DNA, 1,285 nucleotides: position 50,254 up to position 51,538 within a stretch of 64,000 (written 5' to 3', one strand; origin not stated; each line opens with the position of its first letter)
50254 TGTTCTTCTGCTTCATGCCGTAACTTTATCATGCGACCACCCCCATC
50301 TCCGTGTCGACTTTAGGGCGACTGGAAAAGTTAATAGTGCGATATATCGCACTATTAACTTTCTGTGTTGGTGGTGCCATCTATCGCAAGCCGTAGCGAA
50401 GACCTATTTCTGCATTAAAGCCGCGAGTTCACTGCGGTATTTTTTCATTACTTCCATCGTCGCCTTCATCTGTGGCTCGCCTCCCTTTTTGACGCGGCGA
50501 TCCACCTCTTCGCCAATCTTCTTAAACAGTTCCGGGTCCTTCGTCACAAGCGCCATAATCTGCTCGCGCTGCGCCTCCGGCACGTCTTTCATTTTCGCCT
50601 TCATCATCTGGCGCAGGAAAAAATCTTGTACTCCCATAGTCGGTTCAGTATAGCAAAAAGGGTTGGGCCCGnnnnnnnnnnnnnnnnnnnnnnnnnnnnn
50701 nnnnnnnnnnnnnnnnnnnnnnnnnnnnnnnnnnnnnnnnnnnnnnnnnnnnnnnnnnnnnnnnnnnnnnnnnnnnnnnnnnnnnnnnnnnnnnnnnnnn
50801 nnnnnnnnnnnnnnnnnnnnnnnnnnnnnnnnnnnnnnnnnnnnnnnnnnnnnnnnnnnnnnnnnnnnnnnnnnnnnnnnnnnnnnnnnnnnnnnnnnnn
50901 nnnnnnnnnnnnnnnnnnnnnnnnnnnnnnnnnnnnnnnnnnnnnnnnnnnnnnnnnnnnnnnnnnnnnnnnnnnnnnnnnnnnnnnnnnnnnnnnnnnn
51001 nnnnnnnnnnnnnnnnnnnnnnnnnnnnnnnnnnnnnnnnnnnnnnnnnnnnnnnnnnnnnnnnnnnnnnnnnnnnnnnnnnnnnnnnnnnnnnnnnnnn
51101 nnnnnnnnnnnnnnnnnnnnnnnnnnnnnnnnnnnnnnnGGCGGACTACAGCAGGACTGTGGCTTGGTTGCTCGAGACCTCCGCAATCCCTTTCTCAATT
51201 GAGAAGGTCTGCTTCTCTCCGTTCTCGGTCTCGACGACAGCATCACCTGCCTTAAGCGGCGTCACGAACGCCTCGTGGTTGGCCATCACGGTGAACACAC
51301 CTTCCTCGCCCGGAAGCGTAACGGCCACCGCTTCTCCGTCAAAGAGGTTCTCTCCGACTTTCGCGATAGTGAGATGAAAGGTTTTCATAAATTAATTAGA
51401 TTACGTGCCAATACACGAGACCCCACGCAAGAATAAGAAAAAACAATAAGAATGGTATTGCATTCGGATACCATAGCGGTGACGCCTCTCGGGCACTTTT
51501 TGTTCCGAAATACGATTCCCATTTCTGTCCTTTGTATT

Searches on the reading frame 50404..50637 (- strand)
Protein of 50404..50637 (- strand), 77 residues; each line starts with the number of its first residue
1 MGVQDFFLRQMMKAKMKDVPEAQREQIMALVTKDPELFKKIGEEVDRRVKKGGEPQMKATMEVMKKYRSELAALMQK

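Call 5: search_protein_families(library=pfam, proteins=[window:50404-50637:-], max_evalue=0.01)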
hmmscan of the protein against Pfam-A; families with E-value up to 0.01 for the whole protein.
window:50404-50637:- (77 aa): 0 families

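Call 65: search_protein_families(library=ncbifam, proteins=[window:50404-50637:-], max_evalue=0.001)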
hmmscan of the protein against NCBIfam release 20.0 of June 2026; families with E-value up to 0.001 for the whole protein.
window:50404-50637:- (77 aa): 0 families
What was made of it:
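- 50404..50637 (-): Conserved small helical protein gene (77-aa ORF, called as 67 aa in public contigs). In relatives it abuts or overlaps the reductase gene. No Pfam or NCBIfam family was found (calls 5, 65).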

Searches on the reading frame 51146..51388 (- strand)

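Call 5: search_protein_families(library=pfam, proteins=[window:51146-51388:-], max_evalue=0.01)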
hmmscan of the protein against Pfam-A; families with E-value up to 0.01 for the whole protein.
window:51146-51388:- (80 aa): 1 family
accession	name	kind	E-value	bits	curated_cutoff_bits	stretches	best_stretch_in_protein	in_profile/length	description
PF02823.21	ATP-synt_DE_N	-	3e-18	66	27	1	4-79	1-76/80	ATP synthase, Delta/Epsilon chain, beta-sandwich domain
